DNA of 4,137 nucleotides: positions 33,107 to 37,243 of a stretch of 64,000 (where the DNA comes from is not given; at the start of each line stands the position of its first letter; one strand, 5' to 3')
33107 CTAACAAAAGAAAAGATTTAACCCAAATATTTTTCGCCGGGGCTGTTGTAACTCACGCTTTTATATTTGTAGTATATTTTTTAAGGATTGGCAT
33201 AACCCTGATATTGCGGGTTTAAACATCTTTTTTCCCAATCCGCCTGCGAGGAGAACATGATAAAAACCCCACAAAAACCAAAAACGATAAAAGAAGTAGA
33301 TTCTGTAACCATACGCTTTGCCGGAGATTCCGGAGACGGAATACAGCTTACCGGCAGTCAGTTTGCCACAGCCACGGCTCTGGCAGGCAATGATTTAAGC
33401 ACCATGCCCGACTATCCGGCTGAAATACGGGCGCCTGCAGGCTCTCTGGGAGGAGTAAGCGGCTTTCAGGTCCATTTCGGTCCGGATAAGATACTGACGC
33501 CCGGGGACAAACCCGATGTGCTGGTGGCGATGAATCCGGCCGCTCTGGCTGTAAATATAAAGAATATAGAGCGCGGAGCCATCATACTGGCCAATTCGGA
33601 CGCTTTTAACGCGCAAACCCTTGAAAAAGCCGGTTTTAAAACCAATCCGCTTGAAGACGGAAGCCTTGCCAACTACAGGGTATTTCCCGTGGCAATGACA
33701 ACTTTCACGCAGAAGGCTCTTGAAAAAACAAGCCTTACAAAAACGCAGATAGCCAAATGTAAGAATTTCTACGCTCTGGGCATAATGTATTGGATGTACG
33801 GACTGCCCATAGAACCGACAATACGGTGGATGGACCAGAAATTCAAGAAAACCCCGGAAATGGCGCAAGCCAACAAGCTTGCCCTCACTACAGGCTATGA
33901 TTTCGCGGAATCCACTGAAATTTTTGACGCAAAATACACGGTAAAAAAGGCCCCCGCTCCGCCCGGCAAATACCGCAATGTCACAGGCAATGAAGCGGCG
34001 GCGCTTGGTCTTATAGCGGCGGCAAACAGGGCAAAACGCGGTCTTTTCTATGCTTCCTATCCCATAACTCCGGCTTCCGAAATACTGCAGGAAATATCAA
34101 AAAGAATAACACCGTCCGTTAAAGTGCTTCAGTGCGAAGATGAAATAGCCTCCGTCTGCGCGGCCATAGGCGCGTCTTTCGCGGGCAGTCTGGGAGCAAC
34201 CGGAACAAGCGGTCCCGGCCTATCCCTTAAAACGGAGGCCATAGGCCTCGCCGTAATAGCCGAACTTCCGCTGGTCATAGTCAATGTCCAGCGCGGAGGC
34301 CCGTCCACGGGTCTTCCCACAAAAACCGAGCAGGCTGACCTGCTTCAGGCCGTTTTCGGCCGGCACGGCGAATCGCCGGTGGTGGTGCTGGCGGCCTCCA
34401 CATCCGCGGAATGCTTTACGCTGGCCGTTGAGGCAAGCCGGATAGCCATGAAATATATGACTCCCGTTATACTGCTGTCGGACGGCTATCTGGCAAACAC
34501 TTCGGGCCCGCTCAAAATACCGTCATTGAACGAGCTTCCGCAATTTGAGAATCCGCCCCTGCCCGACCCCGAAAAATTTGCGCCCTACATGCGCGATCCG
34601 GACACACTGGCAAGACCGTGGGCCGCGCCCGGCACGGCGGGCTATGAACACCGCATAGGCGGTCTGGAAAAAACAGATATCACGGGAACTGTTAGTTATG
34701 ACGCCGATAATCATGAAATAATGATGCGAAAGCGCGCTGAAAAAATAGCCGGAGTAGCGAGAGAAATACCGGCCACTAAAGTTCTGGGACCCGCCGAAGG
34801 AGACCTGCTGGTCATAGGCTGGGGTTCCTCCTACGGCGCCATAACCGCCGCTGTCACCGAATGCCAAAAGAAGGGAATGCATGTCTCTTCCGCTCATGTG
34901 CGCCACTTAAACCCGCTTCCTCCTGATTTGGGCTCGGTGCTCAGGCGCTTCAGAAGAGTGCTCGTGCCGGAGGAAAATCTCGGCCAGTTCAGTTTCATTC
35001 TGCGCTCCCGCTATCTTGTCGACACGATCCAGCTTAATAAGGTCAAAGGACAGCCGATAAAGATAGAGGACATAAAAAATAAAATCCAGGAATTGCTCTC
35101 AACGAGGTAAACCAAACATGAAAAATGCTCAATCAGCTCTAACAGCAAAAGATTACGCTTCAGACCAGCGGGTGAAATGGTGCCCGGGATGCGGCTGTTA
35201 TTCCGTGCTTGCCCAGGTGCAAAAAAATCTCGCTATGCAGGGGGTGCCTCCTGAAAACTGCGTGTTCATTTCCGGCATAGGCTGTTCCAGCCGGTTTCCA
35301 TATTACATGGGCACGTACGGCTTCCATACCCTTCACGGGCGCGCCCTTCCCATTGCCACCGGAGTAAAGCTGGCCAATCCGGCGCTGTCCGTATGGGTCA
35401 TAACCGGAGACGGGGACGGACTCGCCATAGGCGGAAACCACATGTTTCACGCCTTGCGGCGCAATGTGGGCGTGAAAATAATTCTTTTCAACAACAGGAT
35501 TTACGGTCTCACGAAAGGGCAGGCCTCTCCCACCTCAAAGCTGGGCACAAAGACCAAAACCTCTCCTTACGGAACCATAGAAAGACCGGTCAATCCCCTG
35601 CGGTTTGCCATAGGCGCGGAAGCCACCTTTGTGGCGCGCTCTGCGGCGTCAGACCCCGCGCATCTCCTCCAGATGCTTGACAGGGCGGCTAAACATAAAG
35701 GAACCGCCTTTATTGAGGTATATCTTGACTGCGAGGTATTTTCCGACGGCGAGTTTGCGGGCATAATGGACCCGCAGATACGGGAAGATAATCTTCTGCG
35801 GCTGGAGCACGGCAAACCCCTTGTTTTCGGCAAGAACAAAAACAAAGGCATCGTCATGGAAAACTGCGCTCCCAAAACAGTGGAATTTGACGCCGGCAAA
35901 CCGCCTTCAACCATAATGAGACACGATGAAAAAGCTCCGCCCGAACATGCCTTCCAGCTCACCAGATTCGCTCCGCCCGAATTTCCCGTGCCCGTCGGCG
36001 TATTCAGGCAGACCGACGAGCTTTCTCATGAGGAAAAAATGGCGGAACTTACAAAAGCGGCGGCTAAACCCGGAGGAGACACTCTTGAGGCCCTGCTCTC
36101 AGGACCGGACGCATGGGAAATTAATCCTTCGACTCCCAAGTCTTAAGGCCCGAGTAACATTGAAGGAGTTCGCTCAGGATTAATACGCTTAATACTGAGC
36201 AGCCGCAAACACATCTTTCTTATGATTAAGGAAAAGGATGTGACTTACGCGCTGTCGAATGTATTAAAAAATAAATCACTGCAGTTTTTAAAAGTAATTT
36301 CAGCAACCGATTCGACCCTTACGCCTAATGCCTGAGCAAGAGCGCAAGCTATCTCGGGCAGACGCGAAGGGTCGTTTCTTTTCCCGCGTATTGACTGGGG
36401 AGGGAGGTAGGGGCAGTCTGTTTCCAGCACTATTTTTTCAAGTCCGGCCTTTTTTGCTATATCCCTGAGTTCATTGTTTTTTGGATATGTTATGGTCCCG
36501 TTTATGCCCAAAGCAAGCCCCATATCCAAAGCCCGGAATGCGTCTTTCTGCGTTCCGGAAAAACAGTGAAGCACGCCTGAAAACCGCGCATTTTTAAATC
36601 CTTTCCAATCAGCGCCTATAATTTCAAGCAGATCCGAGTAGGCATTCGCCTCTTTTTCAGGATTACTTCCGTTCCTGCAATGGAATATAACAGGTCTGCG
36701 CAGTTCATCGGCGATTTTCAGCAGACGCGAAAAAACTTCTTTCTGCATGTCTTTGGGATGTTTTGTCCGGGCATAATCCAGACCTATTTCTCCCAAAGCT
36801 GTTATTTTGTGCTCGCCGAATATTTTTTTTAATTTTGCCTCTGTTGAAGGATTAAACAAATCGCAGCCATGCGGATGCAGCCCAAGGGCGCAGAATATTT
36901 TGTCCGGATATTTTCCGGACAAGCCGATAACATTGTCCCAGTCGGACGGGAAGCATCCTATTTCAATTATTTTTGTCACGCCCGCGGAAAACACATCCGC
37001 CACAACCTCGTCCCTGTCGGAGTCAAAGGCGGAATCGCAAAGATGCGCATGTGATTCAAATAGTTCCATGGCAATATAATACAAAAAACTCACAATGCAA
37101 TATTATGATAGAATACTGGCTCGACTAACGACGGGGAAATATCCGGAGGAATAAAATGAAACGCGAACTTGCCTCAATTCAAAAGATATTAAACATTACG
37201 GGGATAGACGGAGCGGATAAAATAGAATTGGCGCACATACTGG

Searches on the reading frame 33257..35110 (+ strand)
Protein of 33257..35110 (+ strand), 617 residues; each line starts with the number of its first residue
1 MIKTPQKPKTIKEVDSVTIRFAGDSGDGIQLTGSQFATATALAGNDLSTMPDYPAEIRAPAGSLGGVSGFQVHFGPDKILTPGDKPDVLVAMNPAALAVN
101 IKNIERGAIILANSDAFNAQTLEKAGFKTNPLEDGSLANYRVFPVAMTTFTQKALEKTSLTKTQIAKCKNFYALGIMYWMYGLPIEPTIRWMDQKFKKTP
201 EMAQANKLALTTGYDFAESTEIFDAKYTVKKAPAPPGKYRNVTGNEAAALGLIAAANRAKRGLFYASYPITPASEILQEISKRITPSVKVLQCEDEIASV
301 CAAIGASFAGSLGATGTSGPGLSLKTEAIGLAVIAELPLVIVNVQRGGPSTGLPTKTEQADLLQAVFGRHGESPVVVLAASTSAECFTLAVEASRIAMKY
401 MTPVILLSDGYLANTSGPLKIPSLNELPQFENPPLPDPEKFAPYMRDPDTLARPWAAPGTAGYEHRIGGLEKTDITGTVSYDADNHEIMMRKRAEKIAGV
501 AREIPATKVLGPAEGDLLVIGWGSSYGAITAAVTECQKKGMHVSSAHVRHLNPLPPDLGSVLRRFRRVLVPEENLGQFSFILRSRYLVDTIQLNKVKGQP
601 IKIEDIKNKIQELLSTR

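Call 51: search_protein_families(library=pfam, proteins=[window:33257-35110:+], max_evalue=0.00001)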
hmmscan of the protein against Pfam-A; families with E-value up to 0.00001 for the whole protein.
window:33257-35110:+ (617 aa): 2 families
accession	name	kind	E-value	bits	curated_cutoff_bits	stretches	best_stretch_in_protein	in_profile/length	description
PF01855.24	POR_N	-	1.2e-56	192.5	27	1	264-474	10-220/231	Pyruvate flavodoxin/ferredoxin oxidoreductase, thiamine diP-bdg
PF01558.24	POR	-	4.2e-29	102.4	27.4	1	26-215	2-173/173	Pyruvate ferredoxin/flavodoxin oxidoreductase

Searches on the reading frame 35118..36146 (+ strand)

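Call 51: search_protein_families(library=pfam, proteins=[window:35118-36146:+], max_evalue=0.00001)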
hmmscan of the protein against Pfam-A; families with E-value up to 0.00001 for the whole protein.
window:35118-36146:+ (342 aa): 1 family
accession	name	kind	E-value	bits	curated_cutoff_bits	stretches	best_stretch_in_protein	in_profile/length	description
PF02775.26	TPP_enzyme_C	-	1.2e-32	113.2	21.9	1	54-201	2-151/151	Thiamine pyrophosphate enzyme, C-terminal TPP binding domain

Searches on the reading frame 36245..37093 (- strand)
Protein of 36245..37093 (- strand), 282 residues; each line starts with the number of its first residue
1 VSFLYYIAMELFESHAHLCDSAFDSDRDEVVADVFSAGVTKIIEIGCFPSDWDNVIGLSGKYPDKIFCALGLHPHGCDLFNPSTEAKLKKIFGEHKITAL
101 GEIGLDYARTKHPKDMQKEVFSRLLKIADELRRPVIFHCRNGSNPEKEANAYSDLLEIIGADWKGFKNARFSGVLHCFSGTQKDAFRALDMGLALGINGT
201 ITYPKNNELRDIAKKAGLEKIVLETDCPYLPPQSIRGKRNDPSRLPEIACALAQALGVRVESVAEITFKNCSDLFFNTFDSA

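Call 3: search_protein_families(library=pfam, proteins=[window:36245-37093:-], max_evalue=0.01)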
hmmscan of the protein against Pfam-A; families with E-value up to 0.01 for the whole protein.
window:36245-37093:- (282 aa): 1 family
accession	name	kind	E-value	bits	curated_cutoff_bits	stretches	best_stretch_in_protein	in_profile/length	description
PF01026.27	TatD_DNase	-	1.2e-67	228.5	27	1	14-275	3-252/253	TatD related DNase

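Call 4: search_protein_families(library=ncbifam, proteins=[window:36245-37093:-], max_evalue=0.01)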
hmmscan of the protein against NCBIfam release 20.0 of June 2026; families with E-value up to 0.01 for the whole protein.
window:36245-37093:- (282 aa): 5 families
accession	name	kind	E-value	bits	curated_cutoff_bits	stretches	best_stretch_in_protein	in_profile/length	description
TIGR00010.1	TIGR00010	subfamily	1e-59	202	206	1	11-275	1-251/253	YchF/TatD family DNA exonuclease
NF007745.0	PRK10425.1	equivalog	5.7e-39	133.9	395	1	15-276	5-257/260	3'-5' ssDNA/RNA exonuclease TatD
NF008075.0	PRK10812.1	equivalog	2.7e-38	131.7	438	1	9-276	1-255/265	metal-dependent hydrolase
NF008522.0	PRK11449.1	equivalog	2.7e-31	108.7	481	1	11-275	5-256/259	metal-dependent hydrolase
NF041926.1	QatD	equivalog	3.4e-20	72.2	230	1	23-273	8-238/239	Qat anti-phage system TatD family nuclease QatD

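Call 52: search_protein_families(library=padloc, proteins=[window:36245-37093:-], max_evalue=0.001)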
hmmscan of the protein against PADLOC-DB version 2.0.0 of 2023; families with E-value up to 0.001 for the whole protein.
window:36245-37093:- (282 aa): 1 family
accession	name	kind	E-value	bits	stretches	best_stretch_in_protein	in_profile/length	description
PDLC02215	QatD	-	9.5e-18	62.5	1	14-275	9-247/250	-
